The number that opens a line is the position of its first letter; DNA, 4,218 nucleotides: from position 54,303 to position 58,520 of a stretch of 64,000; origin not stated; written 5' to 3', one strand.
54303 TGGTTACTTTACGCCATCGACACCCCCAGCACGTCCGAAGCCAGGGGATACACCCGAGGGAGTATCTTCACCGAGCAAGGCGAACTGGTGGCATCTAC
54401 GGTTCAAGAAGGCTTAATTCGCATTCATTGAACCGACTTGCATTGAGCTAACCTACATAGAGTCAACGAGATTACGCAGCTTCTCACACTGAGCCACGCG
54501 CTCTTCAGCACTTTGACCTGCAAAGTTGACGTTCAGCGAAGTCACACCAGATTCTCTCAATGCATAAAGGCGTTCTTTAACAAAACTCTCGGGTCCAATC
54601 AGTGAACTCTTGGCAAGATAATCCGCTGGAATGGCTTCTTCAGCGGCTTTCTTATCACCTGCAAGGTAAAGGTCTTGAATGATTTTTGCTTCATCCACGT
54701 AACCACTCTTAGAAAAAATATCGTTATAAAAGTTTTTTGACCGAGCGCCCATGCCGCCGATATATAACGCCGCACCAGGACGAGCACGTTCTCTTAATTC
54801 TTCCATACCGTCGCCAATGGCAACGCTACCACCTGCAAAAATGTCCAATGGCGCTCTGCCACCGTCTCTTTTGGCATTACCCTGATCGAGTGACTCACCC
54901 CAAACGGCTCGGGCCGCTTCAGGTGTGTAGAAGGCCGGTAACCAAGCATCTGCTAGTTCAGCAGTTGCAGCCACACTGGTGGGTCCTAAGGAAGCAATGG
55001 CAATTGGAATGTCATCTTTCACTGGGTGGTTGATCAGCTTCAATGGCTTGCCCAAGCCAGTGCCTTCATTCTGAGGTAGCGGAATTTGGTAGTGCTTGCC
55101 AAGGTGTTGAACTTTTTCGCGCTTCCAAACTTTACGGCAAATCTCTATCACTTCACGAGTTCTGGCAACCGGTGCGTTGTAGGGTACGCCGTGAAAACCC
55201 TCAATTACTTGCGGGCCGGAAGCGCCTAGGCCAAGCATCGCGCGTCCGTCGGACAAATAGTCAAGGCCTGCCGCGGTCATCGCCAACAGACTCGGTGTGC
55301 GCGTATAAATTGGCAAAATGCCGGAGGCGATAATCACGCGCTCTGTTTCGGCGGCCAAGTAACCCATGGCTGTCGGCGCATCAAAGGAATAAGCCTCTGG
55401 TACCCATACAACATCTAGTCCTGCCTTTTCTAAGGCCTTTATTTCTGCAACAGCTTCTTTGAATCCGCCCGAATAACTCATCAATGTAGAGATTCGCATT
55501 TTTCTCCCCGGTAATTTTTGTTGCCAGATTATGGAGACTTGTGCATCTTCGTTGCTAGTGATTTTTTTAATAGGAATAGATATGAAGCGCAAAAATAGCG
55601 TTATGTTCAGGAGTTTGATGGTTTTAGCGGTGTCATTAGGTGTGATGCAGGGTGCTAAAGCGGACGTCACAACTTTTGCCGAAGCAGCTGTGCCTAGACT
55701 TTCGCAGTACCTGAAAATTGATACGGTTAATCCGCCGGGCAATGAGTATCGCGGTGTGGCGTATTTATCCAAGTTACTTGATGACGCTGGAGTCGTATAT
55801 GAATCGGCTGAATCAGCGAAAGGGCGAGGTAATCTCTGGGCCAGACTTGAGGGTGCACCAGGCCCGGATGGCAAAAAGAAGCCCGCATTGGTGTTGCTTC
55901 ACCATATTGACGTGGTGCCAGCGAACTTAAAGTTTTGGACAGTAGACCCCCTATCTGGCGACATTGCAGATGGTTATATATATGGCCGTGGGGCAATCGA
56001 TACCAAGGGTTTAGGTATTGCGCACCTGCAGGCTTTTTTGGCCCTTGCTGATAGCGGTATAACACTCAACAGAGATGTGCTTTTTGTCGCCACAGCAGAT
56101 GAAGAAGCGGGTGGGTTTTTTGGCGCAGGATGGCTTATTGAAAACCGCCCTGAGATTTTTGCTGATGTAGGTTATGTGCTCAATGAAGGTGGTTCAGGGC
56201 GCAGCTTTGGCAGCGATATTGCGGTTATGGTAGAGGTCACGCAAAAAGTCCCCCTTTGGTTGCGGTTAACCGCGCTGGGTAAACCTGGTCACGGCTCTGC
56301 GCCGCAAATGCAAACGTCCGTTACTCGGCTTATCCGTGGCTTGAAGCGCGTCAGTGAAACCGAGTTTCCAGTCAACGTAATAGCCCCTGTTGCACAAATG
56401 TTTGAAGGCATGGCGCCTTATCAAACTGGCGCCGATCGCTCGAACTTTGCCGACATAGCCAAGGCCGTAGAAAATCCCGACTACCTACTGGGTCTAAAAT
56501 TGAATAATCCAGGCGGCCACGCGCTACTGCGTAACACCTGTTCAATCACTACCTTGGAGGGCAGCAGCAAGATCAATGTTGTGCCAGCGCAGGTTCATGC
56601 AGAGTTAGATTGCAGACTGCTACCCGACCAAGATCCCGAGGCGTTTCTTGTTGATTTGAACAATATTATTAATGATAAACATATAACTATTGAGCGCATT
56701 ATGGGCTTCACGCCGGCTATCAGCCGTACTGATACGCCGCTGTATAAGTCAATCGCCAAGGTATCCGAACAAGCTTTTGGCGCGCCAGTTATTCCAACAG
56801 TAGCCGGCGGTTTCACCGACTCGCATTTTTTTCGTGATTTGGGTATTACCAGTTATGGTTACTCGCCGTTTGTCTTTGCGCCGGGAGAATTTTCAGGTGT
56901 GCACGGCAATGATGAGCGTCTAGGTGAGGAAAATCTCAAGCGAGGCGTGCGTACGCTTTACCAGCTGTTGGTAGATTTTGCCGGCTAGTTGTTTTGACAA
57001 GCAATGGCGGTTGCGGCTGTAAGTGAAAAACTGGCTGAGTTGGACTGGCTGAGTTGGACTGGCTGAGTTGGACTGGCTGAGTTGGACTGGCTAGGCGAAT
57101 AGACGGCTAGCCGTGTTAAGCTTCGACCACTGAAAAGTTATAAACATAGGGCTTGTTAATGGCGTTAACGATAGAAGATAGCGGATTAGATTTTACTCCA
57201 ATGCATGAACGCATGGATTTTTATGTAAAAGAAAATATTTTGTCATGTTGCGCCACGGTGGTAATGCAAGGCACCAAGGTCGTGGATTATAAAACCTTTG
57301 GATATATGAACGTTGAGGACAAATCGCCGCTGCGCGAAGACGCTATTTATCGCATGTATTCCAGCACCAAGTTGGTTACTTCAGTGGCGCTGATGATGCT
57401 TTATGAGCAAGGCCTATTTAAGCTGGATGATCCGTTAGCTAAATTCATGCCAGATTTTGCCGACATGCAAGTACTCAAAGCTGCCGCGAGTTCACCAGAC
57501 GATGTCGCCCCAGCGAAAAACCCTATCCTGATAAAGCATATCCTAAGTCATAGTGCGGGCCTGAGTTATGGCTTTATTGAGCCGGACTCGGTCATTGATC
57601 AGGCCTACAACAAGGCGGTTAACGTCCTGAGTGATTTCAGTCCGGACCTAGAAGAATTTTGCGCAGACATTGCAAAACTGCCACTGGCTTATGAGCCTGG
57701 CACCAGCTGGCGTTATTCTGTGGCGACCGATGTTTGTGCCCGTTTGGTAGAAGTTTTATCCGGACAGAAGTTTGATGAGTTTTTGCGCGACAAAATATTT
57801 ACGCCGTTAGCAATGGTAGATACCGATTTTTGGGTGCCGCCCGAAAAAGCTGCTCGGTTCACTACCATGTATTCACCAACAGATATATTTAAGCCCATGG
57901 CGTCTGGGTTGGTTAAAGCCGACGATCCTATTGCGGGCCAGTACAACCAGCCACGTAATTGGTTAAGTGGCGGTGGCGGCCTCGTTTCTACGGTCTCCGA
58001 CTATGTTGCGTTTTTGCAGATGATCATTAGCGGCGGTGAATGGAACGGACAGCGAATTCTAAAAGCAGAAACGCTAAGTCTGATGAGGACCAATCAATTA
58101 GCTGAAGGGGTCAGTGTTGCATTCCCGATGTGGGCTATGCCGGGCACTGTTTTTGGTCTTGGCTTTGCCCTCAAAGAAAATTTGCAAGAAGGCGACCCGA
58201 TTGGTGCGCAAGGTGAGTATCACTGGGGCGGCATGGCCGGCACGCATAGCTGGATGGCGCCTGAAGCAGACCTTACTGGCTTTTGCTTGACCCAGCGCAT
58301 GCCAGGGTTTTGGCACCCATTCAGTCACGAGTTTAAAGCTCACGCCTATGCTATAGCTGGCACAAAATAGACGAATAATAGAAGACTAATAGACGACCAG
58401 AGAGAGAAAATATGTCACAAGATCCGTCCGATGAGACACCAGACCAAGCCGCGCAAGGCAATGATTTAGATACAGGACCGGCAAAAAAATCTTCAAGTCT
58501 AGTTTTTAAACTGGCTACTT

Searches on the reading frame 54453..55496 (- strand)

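Call 71: search_protein_families(library=ncbifam, proteins=[window:54453-55496:-], max_evalue=0.00001)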
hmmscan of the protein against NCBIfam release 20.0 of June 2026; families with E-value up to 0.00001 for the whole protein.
window:54453-55496:- (347 aa): 24 families
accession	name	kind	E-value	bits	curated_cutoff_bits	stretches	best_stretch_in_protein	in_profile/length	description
TIGR03559.1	F420_Rv3520c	subfamily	6.8e-141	469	335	1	1-323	1-324/325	LLM class F420-dependent oxidoreductase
TIGR04024.1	F420_NP1902A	hypoth_equivalog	3.6e-50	170.6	345.4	1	16-336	18-323/330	TIGR04024 family LLM class F420-dependent oxidoreductase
TIGR03564.1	F420_MSMEG_4879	subfamily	2.4e-30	106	234.25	1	16-287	2-250/265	TIGR03564 family F420-dependent LLM class oxidoreductase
TIGR03841.1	F420_Rv3093c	subfamily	3e-29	102.3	213.65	1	14-321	11-292/298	LLM class F420-dependent oxidoreductase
NF002619.0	PRK02271.1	equivalog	3.2e-28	99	276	1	16-321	17-303/329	5,10-methylenetetrahydromethanopterin reductase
TIGR03555.1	F420_mer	equivalog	7e-24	84.8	348.7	1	16-321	15-302/325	5,10-methylenetetrahydromethanopterin reductase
TIGR03619.1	F420_Rv2161c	subfamily_domain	2e-21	76.7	166.9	1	40-208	46-203/247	TIGR03619 family F420-dependent LLM class oxidoreductase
TIGR03857.1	F420_MSMEG_2249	hypoth_equivalog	8.9e-19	67.9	218.4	1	13-218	14-205/329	TIGR03857 family LLM class F420-dependent oxidoreductase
TIGR03617.1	F420_MSMEG_2256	subfamily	9.1e-19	67.5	278.15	1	20-312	2-287/318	TIGR03617 family F420-dependent LLM class oxidoreductase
TIGR03560.1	F420_Rv1855c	subfamily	1.4e-18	67.6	231.4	1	35-173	47-178/227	TIGR03560 family F420-dependent LLM class oxidoreductase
TIGR03621.1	F420_MSMEG_2516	subfamily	3.1e-13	49.5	213.15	1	7-183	8-171/295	TIGR03621 family F420-dependent LLM class oxidoreductase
TIGR03557.1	F420_G6P_family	subfamily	1.3e-12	47.6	210.4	1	4-187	4-187/316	TIGR03557 family F420-dependent LLM class oxidoreductase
TIGR03571.1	lucif_BA3436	subfamily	2.1e-12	46.9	303.9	1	36-195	65-214/304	TIGR03571 family LLM class oxidoreductase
TIGR03620.1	F420_MSMEG_4141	subfamily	3.7e-12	46.2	219.8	1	9-118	14-117/280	TIGR03620 family F420-dependent LLM class oxidoreductase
TIGR04036.1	LLM_CE1758_fam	subfamily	1e-08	34.4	479.1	1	16-142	31-161/355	CE1758 family FMN-dependent luciferase-like monooxygenase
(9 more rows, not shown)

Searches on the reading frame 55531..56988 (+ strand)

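Call 71: search_protein_families(library=ncbifam, proteins=[window:55531-56988:+], max_evalue=0.00001)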
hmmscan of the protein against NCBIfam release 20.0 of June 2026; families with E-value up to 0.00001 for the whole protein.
window:55531-56988:+ (485 aa): 43 families (the best 25 are shown)
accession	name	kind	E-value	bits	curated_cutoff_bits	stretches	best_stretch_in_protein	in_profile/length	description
NF005913.0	PRK07906.1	subfamily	7.8e-81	271.9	382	1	46-480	10-439/442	hypothetical protein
NF006596.0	PRK09133.1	subfamily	4.8e-75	252.9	349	1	27-484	11-471/474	hypothetical protein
TIGR01880.1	Ac-peptdase-euk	subfamily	2.8e-43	148.1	338.6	2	51-275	10-227/401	N-acyl-aliphatic-L-amino acid amidohydrolase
NF006113.0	PRK08262.1-4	equivalog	4.5e-42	144.4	503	1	38-482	48-504/510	M20 family peptidase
TIGR01910.1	DapE-ArgE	subfamily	5.7e-42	144.2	217.6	2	57-261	4-198/373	ArgE/DapE family deacylase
NF006111.0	PRK08262.1-1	equivalog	3.4e-41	141.5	825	1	44-482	44-490/493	M20 family peptidase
NF006112.0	PRK08262.1-3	equivalog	3.3e-39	134.8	510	1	118-484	119-489/492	M20 family peptidase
NF006399.0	PRK08651.1-2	equivalog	1.1e-36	126.8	381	1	56-480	9-401/405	succinyl-diaminopimelate desuccinylase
NF010589.0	PRK13983.1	equivalog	2.2e-33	115.8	333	1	46-261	9-225/409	M20 family metallo-hydrolase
NF006365.0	PRK08588.1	subfamily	3e-31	109.1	289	1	54-480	10-377/383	succinyl-diaminopimelate desuccinylase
NF006400.0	PRK08651.1-3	equivalog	2.4e-29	102.3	374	2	49-259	8-215/410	succinyl-diaminopimelate desuccinylase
TIGR01892.1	AcOrn-deacetyl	equivalog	5.2e-24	85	297.7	1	76-207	21-146/365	acetylornithine deacetylase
NF009558.0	PRK13013.1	equivalog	5.5e-24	84.6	428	1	58-263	23-224/429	acetylornithine deacetylase/succinyl-diaminopimelate desuccinylase family protein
NF009557.0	PRK13009.1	equivalog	7.1e-24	84.6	284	1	58-278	10-219/377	succinyl-diaminopimelate desuccinylase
NF005710.0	PRK07522.1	subfamily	3.2e-23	82.5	412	1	55-205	12-154/391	acetylornithine deacetylase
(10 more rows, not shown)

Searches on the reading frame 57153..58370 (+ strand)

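Call 12: search_protein_families(library=pfam, proteins=[window:57153-58370:+], max_evalue=0.01)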
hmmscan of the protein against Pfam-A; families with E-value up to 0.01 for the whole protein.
window:57153-58370:+ (405 aa): 1 family
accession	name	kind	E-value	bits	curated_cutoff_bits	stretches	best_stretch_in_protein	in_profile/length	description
PF00144.29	Beta-lactamase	-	7e-61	206.6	27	1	34-385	18-313/329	Beta-lactamase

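Call 71: search_protein_families(library=ncbifam, proteins=[window:57153-58370:+], max_evalue=0.00001)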
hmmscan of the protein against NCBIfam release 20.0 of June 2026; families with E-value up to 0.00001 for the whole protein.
window:57153-58370:+ (405 aa): 10 families
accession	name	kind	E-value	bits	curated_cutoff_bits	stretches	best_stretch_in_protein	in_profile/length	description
NF052559.1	MthAcHydAcmB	equivalog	1.4e-43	149.2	550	1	35-386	29-372/391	methyl acetate hydrolase AcmB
NF002968.0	PRK03642.1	equivalog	2.7e-18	66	385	1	20-314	42-337/432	penicillin binding protein PBP4B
NF007943.0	PRK10662.1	equivalog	1.4e-16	60.1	266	1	33-377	53-351/380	D-alanyl-D-alanine-carboxypeptidase/endopeptidase AmpH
NF038269.1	lipase_LipE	equivalog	1.8e-12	47.1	750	1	56-379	78-379/407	lipase LipE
NF033085.1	bla_class_C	equivalog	1.5e-07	30.6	415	0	27-107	19-97/356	class C beta-lactamase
NF009622.0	PRK13128.1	equivalog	5.8e-07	28.4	443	0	34-105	26-96/518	D-aminopeptidase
NF000185.2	BlaEC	exception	2.7e-06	26.6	850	0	29-106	41-116/377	BlaEC family class C beta-lactamase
NF052353.1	EstBLacLipLMycb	equivalog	3.8e-06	26.1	650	0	35-138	45-132/420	esterase/beta-lactamase LipL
NF038089.1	blaYRC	exception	5.7e-06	25.5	870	0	26-106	41-120/381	YRC family class C beta-lactamase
NF045925.1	3-sucCA_synth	equivalog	7.8e-06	24.6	800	0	181-232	167-219/498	3-succinylated cholic acid synthase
